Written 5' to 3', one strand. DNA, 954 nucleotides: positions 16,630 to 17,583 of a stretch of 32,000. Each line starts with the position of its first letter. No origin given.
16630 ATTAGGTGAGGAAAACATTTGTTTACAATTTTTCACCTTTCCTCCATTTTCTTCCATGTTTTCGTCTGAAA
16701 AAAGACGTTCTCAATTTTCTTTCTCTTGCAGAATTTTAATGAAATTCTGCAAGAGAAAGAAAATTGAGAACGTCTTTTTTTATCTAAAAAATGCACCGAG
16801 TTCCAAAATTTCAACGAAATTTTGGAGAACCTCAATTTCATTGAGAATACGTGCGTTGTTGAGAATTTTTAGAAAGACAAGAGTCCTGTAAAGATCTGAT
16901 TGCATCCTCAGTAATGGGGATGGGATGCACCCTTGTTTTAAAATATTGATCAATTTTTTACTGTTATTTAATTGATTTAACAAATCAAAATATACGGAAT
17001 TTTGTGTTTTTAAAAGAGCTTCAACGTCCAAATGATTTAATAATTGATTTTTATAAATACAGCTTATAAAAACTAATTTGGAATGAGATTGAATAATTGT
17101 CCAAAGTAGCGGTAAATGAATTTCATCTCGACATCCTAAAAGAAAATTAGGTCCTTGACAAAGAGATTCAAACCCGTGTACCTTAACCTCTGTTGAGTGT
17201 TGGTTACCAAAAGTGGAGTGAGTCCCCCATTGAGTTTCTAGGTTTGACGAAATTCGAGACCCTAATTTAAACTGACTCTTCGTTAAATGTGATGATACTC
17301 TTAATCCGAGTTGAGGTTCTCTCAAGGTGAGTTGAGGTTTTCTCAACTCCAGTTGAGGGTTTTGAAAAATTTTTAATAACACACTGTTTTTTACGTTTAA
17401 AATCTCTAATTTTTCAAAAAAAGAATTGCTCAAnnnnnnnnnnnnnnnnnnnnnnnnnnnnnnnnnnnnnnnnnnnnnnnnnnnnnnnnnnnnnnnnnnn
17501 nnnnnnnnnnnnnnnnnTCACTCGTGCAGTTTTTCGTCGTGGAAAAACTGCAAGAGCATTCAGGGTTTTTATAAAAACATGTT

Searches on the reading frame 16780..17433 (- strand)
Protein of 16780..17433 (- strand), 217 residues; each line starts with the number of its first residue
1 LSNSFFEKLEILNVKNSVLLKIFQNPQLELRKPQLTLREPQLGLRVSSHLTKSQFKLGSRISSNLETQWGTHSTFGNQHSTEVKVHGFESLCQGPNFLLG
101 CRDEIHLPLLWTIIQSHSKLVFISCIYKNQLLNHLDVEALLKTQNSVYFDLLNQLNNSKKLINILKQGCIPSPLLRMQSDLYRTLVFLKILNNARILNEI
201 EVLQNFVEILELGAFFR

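Call 7: search_protein_families(library=pfam, proteins=[window:16780-17433:-])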
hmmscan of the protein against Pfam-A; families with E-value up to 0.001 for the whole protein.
window:16780-17433:- (217 aa): 0 families

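Call 20: find_homologous_proteins(query=window:16780-17433:-, max_evalue=0.00001)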
Query window:16780-17433:- (217 aa): 23 proteins with E <= 0.00001 among 231 candidates.
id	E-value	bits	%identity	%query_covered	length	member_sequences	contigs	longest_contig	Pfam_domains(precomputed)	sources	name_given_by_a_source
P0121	1.8e-120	418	99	87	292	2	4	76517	-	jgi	jgi:hypothetical protein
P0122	2.4e-96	339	82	87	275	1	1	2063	-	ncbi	-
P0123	1.4e-48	183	54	87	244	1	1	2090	-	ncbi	-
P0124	1.0e-47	180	56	87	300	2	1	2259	-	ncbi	-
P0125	2.0e-23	101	48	51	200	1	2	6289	-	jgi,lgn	-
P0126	9.5e-23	99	51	46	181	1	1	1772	-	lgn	-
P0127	2.4e-22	97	49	49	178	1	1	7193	-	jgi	jgi:hypothetical protein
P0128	6.7e-22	96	47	44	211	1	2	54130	-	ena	-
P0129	8.5e-22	95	47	51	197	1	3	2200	-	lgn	-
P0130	2.0e-21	94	46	54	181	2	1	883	-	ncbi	-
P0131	1.4e-20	91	49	48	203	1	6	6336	-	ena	-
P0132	1.7e-20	91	46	51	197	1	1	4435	-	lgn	-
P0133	8.1e-20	89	47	47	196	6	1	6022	-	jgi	-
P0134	6.5e-19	86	49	46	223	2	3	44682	-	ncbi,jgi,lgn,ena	jgi:hypothetical protein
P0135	7.5e-19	86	46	47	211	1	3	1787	-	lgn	-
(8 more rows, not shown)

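Call 21: find_encoding_contigs(protein=P0121, flank=10000, max_places=10)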
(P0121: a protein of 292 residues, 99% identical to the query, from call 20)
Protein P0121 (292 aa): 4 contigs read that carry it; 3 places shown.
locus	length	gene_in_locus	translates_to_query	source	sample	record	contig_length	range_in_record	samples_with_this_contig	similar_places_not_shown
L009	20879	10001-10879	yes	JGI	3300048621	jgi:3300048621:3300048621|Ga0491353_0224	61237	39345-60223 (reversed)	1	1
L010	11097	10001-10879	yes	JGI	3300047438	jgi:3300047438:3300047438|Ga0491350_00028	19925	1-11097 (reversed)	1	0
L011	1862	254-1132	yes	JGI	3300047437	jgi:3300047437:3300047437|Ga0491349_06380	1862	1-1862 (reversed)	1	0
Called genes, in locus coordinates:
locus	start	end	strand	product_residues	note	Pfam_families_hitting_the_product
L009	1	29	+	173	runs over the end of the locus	PF02326:YMF19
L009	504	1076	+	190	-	PF05405:Mt_ATP-synt_B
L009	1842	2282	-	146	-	-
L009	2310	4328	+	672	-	PF00662:Proton_antipo_N, PF00361:Proton_antipo_M, PF06455:NADH5_C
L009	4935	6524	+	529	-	PF00361:Proton_antipo_M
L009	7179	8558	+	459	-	PF00189:Ribosomal_S3_C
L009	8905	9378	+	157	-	PF00252:Ribosomal_L16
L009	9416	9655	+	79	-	PF00203:Ribosomal_S19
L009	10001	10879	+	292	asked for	-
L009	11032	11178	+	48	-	-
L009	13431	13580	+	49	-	-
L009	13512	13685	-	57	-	-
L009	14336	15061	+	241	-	-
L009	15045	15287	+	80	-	-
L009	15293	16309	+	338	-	-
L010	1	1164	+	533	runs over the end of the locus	PF00115:COX1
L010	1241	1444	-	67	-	-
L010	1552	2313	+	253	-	PF00902:TatC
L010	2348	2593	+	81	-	-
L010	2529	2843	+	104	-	-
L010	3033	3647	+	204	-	PF00499:Oxidored_q3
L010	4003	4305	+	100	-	PF00420:Oxidored_q2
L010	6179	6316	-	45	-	-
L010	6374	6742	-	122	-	PF00411:Ribosomal_S11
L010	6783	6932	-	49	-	-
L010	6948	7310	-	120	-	PF00416:Ribosomal_S13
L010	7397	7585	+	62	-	-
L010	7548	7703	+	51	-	-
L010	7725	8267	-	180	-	PF00347:Ribosomal_L6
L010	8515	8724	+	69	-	-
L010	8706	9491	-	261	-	PF00281:Ribosomal_L5, PF00673:Ribosomal_L5_C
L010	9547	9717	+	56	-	-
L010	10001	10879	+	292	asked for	-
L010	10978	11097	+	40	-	?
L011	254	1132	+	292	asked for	-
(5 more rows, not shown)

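Call 32: find_encoding_contigs(protein=P0122, flank=10000, max_places=5)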
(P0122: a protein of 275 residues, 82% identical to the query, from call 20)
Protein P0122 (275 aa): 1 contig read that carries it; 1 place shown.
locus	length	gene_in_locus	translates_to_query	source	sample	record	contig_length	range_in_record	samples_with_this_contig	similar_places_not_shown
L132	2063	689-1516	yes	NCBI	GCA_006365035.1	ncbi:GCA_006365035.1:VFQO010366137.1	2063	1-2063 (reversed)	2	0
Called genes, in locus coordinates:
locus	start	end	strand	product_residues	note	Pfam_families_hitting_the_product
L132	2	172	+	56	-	?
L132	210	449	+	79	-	PF00203:Ribosomal_S19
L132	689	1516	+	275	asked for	-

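Call 55: find_encoding_contigs(protein=P0123, flank=10000, max_places=3)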
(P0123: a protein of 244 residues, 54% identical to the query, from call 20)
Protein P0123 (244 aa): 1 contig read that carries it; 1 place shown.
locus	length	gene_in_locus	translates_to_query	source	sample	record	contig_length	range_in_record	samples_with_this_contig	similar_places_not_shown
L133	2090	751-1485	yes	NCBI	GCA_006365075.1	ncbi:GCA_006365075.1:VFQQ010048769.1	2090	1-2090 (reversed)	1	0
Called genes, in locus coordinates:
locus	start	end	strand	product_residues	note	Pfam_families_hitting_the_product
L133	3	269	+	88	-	?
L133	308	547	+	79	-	PF00203:Ribosomal_S19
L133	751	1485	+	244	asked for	-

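Call 56: find_encoding_contigs(protein=P0124, flank=10000, max_places=3)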
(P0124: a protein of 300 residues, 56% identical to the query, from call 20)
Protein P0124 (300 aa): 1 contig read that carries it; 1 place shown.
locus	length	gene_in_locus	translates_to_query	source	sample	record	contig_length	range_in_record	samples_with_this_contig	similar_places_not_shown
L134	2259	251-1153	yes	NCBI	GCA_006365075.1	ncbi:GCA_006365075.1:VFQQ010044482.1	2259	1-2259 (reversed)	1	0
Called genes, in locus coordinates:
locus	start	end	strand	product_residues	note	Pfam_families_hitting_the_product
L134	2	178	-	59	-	?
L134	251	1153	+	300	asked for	-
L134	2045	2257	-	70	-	?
